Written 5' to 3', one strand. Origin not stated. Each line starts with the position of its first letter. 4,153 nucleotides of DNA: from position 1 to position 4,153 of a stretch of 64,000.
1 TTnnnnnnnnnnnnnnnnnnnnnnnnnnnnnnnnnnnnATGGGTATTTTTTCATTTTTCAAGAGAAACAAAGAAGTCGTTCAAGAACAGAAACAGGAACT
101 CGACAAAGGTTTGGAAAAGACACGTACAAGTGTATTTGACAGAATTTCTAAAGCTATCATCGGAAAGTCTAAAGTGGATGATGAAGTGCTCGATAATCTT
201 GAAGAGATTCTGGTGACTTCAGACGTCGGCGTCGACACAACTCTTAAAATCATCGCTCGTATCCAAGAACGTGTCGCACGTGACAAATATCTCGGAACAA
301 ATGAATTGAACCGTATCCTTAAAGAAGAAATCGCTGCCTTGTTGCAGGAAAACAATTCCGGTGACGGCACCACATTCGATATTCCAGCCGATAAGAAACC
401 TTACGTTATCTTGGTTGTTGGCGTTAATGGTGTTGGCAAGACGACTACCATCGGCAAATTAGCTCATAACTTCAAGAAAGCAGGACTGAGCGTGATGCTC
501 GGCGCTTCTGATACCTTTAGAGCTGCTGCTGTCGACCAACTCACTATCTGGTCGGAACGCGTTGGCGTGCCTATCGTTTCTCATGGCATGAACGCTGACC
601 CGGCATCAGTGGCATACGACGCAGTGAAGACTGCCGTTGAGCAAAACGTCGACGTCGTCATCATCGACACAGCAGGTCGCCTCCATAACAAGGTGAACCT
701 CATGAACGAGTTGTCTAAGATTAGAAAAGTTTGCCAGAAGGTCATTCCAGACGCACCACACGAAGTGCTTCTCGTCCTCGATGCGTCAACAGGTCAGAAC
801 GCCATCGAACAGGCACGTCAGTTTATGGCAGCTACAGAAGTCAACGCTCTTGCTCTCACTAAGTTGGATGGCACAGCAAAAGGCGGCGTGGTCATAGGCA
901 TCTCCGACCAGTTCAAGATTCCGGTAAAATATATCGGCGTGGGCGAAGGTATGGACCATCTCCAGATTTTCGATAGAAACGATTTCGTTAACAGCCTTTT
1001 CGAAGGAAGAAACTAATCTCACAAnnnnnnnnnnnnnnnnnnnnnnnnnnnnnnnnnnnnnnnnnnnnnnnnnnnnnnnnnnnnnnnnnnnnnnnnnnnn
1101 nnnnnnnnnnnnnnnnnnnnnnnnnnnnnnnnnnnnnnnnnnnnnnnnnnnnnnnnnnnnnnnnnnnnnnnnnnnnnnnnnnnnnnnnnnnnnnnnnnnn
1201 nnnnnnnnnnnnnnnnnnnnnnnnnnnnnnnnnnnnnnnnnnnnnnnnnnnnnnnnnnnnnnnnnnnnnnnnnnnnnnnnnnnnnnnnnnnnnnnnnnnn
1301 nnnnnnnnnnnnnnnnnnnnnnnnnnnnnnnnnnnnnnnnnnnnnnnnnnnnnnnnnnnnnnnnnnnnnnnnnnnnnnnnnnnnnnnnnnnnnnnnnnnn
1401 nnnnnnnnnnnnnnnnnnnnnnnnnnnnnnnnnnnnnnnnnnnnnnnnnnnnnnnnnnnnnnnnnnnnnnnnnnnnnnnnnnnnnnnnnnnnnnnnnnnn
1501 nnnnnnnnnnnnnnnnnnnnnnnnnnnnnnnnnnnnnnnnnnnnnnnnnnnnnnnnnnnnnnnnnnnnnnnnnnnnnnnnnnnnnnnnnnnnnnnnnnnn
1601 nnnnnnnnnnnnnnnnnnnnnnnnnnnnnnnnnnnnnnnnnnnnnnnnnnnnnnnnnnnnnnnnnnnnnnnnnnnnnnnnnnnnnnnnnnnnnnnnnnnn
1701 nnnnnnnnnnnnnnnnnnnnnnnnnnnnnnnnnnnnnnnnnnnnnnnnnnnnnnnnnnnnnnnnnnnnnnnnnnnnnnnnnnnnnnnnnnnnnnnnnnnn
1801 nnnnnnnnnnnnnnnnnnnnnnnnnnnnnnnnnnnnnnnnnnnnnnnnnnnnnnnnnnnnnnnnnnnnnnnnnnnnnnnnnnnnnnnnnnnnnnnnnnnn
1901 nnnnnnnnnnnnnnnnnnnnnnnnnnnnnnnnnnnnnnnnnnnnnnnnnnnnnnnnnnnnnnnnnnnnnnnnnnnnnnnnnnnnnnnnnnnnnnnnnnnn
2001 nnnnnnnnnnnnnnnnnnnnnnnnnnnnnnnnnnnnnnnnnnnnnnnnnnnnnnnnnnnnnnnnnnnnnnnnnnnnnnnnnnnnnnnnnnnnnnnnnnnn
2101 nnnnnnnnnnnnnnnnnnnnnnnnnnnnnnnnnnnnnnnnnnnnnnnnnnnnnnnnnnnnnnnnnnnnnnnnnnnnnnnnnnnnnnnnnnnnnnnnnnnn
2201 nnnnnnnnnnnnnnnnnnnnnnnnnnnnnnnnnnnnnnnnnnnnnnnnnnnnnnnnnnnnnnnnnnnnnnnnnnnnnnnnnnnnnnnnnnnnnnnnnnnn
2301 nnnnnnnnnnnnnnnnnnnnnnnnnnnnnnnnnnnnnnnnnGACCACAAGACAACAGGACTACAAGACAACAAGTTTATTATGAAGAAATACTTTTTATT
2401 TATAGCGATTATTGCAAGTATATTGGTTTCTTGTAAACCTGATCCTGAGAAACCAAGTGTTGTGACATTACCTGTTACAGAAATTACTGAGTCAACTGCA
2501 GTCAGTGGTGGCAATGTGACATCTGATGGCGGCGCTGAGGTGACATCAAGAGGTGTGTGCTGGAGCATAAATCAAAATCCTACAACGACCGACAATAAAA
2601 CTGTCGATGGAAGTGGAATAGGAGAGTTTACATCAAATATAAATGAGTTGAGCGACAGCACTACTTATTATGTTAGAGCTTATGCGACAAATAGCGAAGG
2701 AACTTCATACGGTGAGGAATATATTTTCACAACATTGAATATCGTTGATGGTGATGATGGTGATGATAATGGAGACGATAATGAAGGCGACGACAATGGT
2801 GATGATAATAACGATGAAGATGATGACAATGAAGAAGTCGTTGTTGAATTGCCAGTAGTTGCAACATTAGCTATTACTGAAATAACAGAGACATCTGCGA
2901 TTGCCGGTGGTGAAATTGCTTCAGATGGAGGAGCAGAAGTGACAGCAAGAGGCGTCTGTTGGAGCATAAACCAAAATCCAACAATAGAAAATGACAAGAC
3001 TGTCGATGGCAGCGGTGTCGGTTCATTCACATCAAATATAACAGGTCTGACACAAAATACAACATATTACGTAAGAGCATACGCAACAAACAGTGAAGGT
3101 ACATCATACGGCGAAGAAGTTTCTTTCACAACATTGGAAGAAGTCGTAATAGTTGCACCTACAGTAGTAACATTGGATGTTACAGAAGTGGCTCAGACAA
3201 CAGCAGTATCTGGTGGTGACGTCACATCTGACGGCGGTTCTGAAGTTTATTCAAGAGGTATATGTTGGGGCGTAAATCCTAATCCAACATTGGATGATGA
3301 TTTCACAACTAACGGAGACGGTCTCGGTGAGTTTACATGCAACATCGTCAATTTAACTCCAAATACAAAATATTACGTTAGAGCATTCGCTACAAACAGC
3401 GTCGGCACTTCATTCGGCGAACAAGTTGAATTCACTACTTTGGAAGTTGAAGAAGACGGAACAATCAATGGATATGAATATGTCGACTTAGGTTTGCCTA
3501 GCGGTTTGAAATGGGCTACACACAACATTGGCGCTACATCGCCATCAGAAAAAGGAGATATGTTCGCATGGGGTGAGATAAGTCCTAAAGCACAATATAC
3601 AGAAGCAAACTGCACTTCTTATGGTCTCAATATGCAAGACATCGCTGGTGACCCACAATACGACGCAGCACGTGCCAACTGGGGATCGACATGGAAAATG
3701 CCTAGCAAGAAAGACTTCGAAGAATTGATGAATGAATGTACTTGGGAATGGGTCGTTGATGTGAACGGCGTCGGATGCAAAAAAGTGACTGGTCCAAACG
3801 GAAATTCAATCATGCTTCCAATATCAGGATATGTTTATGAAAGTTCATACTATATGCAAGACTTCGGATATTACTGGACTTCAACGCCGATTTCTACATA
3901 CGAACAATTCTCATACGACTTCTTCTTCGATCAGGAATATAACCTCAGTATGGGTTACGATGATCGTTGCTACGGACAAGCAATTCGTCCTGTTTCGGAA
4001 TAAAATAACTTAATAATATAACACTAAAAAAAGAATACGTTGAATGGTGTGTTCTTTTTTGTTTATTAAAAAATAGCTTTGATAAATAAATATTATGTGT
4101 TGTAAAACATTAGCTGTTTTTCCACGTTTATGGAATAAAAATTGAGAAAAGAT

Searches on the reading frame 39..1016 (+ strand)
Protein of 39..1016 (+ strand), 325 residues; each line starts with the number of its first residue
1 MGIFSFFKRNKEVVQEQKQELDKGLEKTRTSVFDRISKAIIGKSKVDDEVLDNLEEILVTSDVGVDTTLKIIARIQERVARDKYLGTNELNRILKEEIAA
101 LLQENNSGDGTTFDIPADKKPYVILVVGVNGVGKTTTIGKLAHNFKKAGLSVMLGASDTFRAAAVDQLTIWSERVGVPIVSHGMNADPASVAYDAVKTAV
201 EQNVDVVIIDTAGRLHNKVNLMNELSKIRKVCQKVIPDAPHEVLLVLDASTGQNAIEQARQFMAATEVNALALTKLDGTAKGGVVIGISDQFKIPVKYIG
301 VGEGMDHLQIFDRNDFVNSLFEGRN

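Call 64: search_protein_families(library=pfam, proteins=[window:39-1016:+], max_evalue=0.0001)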
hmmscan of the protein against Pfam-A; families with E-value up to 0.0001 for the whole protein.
window:39-1016:+ (325 aa): 7 families
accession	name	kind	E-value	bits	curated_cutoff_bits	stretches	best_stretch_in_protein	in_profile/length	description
PF00448.28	SRP54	-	2.2e-75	253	22.7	1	121-321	1-195/196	SRP54-type protein, GTPase domain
PF02881.24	SRP54_N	-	1.2e-14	54.6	22.4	1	33-98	2-75/75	SRP54-type protein, helical bundle domain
PF13604.12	AAA_30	-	9.9e-06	25.8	27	1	122-218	19-103/191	AAA domain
PF06414.18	Zeta_toxin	-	1.9e-05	24.6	22.3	1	113-212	9-103/199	Zeta toxin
PF13191.12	AAA_16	-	4.8e-05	24.3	32.6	0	116-248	19-139/167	AAA ATPase domain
PF03266.21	NTPase_1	-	6.6e-05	23.3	23.9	0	124-152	2-30/168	NTPase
PF13401.12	AAA_22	-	7e-05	23.6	27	0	120-231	4-110/130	AAA domain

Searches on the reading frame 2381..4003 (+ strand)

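Call 64: search_protein_families(library=pfam, proteins=[window:2381-4003:+], max_evalue=0.0001)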
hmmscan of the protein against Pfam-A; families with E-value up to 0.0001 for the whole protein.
window:2381-4003:+ (540 aa): 7 families
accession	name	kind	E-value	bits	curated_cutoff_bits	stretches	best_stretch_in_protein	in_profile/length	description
PF25059.1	FN3_DSCAM-DSCAML_C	-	7.5e-10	39.5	39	0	319-356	46-82/89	DSCAM/DSCAML C-terminal Fn3-like domain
PF00041.27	fn3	-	1e-09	38.9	25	0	203-242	41-75/84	Fibronectin type III domain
PF16656.11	Pur_ac_phosph_N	-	1.4e-09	38.9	30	0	201-251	46-93/93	Purple acid Phosphatase, N-terminal domain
PF16974.11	NAR2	-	5.3e-08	33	26.6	0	211-250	88-129/142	High-affinity nitrate transporter accessory, Ig-like domain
PF23376.1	Fn3_VIN3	-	2.9e-05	25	33.9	0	216-253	60-97/99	VIN3-like, fibronectin type-III domain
PF10179.15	NDNF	-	5.2e-05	23.7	27.3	0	320-341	91-112/127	Neuron-derived neurotrophic factor, first Fn(III) domain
PF17964.7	Big_10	-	9.6e-05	23.1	22.9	0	221-269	47-95/164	Bacterial Ig domain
